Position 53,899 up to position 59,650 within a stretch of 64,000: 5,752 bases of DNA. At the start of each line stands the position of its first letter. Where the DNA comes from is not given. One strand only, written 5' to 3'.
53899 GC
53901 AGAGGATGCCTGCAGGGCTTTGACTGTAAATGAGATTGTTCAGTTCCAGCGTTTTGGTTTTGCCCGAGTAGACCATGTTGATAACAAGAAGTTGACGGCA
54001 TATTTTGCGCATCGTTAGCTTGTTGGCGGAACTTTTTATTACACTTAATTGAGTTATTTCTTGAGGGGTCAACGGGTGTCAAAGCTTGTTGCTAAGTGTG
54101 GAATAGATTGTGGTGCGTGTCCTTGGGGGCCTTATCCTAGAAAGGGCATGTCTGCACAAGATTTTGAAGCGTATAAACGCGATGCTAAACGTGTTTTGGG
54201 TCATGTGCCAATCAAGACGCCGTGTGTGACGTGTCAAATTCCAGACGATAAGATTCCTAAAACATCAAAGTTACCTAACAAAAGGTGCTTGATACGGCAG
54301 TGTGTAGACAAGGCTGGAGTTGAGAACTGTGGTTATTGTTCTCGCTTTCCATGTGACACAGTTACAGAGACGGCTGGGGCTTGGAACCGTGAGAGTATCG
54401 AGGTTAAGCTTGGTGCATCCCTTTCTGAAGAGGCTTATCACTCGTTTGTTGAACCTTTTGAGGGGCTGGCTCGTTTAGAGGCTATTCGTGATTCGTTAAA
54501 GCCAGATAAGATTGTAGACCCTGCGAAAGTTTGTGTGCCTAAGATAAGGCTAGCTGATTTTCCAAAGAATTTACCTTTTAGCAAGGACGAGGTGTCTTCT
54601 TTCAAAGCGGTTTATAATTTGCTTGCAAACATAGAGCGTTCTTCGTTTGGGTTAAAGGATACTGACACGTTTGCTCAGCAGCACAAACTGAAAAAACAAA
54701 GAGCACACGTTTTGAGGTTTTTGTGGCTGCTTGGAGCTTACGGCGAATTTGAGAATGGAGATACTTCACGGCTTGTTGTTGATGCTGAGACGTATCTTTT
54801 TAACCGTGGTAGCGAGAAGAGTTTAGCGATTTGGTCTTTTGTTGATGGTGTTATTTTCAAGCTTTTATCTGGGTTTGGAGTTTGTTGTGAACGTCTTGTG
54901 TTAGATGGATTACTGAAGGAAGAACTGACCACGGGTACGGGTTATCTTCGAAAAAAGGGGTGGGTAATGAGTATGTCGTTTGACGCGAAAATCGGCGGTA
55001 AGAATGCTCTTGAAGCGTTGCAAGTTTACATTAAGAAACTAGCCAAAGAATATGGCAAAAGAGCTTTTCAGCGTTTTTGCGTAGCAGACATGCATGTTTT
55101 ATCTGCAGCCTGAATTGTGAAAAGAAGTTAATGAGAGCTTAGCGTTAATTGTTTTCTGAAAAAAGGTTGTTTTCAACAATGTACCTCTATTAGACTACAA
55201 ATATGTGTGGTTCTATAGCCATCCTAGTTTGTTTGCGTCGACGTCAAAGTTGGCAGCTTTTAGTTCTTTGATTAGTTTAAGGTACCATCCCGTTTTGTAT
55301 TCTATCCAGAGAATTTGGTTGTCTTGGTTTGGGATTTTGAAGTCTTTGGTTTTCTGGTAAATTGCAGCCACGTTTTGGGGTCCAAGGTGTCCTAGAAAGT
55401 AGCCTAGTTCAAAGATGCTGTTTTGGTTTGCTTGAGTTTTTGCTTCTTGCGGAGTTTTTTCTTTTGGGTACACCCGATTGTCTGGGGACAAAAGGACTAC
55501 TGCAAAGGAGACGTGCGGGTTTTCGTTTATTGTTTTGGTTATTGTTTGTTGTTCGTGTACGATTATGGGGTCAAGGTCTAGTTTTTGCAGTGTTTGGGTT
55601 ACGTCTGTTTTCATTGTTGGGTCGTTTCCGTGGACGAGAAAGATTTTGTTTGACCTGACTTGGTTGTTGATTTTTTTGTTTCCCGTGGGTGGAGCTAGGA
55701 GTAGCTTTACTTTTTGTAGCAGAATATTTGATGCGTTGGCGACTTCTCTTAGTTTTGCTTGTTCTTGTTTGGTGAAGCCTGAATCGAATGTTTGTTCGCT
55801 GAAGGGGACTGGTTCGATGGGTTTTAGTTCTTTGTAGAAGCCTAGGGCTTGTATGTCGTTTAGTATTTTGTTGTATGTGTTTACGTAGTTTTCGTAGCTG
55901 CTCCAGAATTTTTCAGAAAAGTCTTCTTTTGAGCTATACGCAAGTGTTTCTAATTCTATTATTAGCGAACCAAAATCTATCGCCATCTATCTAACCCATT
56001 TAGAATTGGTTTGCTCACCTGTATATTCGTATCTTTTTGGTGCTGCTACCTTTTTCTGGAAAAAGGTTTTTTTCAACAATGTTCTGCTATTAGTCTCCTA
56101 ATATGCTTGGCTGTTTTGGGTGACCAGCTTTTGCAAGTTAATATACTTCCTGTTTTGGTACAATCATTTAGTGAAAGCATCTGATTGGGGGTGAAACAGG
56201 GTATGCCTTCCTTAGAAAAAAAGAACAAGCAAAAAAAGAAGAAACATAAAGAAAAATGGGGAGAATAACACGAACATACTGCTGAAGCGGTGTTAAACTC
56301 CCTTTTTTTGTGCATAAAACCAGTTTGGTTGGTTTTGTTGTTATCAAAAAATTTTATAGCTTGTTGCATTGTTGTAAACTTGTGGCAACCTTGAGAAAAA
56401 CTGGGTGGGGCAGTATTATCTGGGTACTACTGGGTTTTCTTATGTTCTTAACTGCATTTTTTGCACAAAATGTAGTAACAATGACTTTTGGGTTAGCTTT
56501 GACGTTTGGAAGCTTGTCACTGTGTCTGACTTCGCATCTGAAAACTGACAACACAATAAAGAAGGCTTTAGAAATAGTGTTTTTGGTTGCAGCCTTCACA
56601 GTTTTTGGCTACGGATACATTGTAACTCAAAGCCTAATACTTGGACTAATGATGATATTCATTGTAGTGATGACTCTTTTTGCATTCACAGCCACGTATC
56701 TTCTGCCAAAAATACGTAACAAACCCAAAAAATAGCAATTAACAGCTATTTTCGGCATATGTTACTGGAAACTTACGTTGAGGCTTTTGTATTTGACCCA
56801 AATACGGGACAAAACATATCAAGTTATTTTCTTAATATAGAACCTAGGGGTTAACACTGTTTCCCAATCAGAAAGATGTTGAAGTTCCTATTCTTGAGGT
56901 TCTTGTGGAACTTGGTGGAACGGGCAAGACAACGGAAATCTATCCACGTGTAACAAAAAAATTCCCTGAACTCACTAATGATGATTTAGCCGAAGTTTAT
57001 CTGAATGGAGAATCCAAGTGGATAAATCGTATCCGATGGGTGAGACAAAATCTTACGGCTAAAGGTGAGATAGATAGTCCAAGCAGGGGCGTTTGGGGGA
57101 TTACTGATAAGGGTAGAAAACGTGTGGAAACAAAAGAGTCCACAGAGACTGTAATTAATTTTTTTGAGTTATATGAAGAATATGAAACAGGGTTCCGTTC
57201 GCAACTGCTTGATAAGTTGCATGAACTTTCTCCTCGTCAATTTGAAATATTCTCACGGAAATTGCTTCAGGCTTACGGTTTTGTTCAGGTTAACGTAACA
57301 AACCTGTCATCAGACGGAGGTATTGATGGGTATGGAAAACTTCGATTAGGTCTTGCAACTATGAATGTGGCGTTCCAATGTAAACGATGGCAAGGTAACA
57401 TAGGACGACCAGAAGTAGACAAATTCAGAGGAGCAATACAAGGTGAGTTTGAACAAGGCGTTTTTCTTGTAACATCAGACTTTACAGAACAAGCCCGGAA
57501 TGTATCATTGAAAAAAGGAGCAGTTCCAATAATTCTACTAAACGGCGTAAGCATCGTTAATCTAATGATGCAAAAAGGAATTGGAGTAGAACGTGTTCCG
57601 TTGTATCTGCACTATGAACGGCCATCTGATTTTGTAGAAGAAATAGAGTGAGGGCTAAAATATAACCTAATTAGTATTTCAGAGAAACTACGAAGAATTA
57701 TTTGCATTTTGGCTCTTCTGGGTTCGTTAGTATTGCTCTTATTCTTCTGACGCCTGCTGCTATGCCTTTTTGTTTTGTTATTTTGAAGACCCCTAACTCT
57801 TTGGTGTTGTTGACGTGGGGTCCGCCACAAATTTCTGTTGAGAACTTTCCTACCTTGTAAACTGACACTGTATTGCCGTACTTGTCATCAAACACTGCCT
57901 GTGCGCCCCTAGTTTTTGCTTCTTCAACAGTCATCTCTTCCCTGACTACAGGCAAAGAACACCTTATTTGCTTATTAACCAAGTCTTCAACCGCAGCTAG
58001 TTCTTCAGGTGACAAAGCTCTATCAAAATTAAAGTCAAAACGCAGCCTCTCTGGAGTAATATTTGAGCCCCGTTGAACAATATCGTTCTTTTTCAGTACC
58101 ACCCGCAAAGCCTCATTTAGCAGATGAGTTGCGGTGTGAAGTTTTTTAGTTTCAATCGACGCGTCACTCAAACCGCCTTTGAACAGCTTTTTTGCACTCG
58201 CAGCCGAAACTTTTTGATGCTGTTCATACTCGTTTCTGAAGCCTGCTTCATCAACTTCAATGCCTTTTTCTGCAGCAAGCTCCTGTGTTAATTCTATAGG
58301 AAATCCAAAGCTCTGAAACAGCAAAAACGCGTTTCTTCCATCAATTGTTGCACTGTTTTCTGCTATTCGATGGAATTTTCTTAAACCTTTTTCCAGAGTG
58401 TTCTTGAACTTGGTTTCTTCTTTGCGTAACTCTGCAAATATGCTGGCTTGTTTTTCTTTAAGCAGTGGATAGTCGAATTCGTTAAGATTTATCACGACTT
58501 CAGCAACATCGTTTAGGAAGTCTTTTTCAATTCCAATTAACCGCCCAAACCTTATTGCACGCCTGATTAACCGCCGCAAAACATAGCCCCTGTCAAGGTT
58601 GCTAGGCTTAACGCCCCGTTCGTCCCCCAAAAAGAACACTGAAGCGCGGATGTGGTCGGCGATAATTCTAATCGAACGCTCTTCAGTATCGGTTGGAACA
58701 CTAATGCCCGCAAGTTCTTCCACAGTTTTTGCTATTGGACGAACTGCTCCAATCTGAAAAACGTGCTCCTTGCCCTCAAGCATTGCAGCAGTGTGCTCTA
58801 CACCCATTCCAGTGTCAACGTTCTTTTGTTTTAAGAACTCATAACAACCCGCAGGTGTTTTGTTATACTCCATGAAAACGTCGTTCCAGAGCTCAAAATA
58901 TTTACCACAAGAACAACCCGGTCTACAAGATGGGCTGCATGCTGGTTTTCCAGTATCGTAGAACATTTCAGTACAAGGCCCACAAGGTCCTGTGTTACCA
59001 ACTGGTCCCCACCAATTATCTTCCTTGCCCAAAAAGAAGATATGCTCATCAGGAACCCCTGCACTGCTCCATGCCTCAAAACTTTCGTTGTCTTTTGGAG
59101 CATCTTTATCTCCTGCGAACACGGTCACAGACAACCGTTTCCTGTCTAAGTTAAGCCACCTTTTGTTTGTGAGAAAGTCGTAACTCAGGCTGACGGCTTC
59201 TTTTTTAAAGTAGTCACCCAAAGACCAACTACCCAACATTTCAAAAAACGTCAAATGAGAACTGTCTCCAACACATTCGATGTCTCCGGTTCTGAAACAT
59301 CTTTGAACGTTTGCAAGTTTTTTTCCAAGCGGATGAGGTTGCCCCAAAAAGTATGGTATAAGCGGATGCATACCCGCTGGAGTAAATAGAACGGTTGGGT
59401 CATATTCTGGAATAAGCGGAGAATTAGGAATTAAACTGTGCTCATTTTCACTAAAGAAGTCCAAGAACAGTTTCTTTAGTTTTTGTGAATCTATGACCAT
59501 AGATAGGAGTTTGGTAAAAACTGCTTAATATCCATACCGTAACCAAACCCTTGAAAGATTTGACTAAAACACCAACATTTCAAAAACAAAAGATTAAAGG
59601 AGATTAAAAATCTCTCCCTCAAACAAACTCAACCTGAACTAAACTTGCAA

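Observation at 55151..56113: Orphan TIR-like effector with an unrecognised N-terminal domain, alone between two direct copies of the repeat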

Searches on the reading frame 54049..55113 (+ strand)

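Call 6: search_protein_families(library=padloc, proteins=[window:54049-55113:+], max_evalue=0.1)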
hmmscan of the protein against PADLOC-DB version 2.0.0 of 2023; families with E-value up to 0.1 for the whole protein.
window:54049-55113:+ (354 aa): 0 families

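Call 7: search_protein_families(library=ncbifam, proteins=[window:54049-55113:+], max_evalue=0.1)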
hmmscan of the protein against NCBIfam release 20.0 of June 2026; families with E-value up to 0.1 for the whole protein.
window:54049-55113:+ (354 aa): 0 families

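Call 35: search_protein_families(library=pfam, proteins=[window:54049-55113:+], max_evalue=0.001)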
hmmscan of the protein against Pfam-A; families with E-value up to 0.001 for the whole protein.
window:54049-55113:+ (354 aa): 1 family
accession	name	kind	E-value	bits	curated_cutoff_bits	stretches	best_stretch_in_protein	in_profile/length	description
PF12675.12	DUF3795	-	6.3e-11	43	22.6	1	14-106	2-82/83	Protein of unknown function (DUF3795)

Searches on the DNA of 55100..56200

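Call 53: search_rna_families(source=window, start=55100, end=56200, threshold=evalue, max_evalue=5)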
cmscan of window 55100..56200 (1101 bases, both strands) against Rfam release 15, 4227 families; matches with E-value up to 5: 1.
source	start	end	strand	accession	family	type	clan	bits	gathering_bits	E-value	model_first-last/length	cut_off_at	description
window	55664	55724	+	RF02145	MEG8_1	Gene; lncRNA;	-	12.7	70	3.4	1-97/97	no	Maternally expressed 8 exon 1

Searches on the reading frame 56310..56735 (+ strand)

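Call 6: search_protein_families(library=padloc, proteins=[window:56310-56735:+], max_evalue=0.1)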
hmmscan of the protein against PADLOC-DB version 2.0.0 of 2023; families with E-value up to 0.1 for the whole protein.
window:56310-56735:+ (141 aa): 0 families

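Call 7: search_protein_families(library=ncbifam, proteins=[window:56310-56735:+], max_evalue=0.1)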
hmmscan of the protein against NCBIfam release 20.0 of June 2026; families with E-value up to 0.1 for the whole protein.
window:56310-56735:+ (141 aa): 2 families
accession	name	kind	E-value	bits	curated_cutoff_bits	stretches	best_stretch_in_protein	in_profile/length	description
NF007577.0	PRK10209.1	equivalog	0.0083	15.9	189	1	35-128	28-119/190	HdeD family acid-resistance protein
NF049986.1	memb_Rv1678_C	equivalog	0.017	15.1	50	1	31-77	10-56/95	Rv1678 family membrane protein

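Call 35: search_protein_families(library=pfam, proteins=[window:56310-56735:+], max_evalue=0.001)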
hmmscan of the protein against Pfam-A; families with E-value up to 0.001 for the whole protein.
window:56310-56735:+ (141 aa): 0 families

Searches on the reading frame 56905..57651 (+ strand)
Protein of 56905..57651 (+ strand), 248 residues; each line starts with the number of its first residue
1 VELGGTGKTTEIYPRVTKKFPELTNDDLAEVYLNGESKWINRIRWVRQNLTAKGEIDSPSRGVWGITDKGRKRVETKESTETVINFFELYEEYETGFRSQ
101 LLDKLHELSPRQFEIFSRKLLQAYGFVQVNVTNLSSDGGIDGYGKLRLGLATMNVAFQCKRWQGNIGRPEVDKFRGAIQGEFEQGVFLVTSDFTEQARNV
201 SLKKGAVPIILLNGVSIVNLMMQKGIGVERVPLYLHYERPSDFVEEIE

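Call 6: search_protein_families(library=padloc, proteins=[window:56905-57651:+], max_evalue=0.1)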
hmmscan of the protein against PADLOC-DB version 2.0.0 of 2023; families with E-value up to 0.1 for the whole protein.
window:56905-57651:+ (248 aa): 11 families
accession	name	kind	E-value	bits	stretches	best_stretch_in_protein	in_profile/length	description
PDLC04796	PDC-S02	-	3.1e-34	116.6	1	62-235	194-371/390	-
PDLC03657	mREase_IV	-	2.5e-26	90.8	2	90-229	154-299/317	Type IV methyl-directed restriction enzyme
PDLC04806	PDC-S02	-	1.1e-25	88.7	1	98-224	175-303/324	-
PDLC04819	PDC-S02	-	5.4e-16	56.7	1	98-223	185-308/334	-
PDLC03203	mREase_II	-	2.3e-09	34.9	1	109-227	253-377/393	Type II methyl-directed restriction enzyme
PDLC04815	PDC-S02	-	5.2e-06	24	1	118-200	215-298/346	-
PDLC03663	mREase_IV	-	0.00056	16.7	1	105-218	409-520/544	Type IV methyl-directed restriction enzyme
PDLC02235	AbiEi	-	0.001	16.8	1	17-85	12-81/240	AbiEi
PDLC03206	mREase_II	-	0.0011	15.6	1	126-219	297-394/434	Type II methyl-directed restriction enzyme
PDLC02257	AbiEi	-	0.0053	14.2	1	21-87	18-85/240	AbiEi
PDLC02416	Aga_REase-TIR-PNTD1-PNTD2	-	0.026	11.2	1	105-160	5-60/572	Class I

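Call 7: search_protein_families(library=ncbifam, proteins=[window:56905-57651:+], max_evalue=0.1)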
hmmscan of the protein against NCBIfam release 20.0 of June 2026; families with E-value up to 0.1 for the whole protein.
window:56905-57651:+ (248 aa): 0 families

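Call 35: search_protein_families(library=pfam, proteins=[window:56905-57651:+], max_evalue=0.001)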
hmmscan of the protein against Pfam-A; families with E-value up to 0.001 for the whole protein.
window:56905-57651:+ (248 aa): 3 families
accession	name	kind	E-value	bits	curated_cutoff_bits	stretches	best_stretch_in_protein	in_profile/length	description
PF04471.18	Mrr_cat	-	8.6e-26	90.8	21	1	105-221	1-115/115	Restriction endonuclease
PF14338.12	Mrr_N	-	1.8e-16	60.5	29.5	1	7-74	18-85/87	Mrr N-terminal domain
PF22722.2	NA-iREase1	-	2e-07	31.4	27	1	113-211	1-98/106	NACHT-associated inactive Restriction Endonuclease 1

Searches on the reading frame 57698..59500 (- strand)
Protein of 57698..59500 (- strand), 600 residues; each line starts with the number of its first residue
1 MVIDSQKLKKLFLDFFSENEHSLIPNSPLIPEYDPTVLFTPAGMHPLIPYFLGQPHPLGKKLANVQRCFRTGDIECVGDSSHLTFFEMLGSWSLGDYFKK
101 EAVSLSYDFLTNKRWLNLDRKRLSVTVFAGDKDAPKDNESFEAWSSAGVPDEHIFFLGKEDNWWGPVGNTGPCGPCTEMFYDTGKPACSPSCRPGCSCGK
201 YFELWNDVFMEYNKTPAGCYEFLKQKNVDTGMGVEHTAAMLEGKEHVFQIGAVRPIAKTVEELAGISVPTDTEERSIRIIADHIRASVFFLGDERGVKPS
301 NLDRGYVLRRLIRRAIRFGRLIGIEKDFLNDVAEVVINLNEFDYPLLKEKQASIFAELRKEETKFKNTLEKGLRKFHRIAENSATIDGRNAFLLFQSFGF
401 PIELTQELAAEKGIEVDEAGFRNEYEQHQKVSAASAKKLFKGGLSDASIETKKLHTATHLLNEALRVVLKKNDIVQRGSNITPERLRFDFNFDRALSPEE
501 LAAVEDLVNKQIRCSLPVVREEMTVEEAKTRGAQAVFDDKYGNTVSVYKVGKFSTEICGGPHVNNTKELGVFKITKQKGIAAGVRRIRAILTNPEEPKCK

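Call 83: find_related_loci(query=window:57698-59500:-, collection=metagenome_contigs, flank=5000)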
Query window:57698-59500:- (600 aa) in metagenome_contigs; peptide patterns used: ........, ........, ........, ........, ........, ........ (x = any residue, [..] = any of these).
600 stretches matched a pattern (row limit reached: there are more); 519 encode a relative of the query (tblastn E <= 1e-3); the best 80 are kept; 80 distinct loci.
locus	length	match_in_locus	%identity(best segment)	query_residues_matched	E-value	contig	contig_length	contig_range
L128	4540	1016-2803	84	1-596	0e+0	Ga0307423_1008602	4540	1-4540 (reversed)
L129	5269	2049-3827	84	1-593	0e+0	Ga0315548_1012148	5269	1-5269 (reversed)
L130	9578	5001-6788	83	1-596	0e+0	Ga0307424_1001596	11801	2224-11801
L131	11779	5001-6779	84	1-593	0e+0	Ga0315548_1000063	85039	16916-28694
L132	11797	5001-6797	81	1-598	0e+0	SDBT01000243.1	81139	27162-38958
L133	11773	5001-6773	83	1-591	0e+0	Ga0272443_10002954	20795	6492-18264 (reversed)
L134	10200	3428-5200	82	1-591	0e+0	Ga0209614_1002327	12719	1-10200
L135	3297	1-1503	82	96-595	0e+0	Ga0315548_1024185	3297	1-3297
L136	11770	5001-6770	66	1-591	0e+0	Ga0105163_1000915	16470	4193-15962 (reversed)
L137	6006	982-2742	63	3-591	0e+0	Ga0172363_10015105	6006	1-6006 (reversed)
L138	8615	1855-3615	61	1-591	0e+0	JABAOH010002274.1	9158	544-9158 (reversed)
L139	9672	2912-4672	61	1-591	0e+0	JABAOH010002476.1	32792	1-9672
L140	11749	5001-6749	60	2-590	0e+0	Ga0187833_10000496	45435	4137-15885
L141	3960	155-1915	60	2-591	0e+0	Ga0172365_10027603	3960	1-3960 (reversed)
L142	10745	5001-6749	63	1-591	0e+0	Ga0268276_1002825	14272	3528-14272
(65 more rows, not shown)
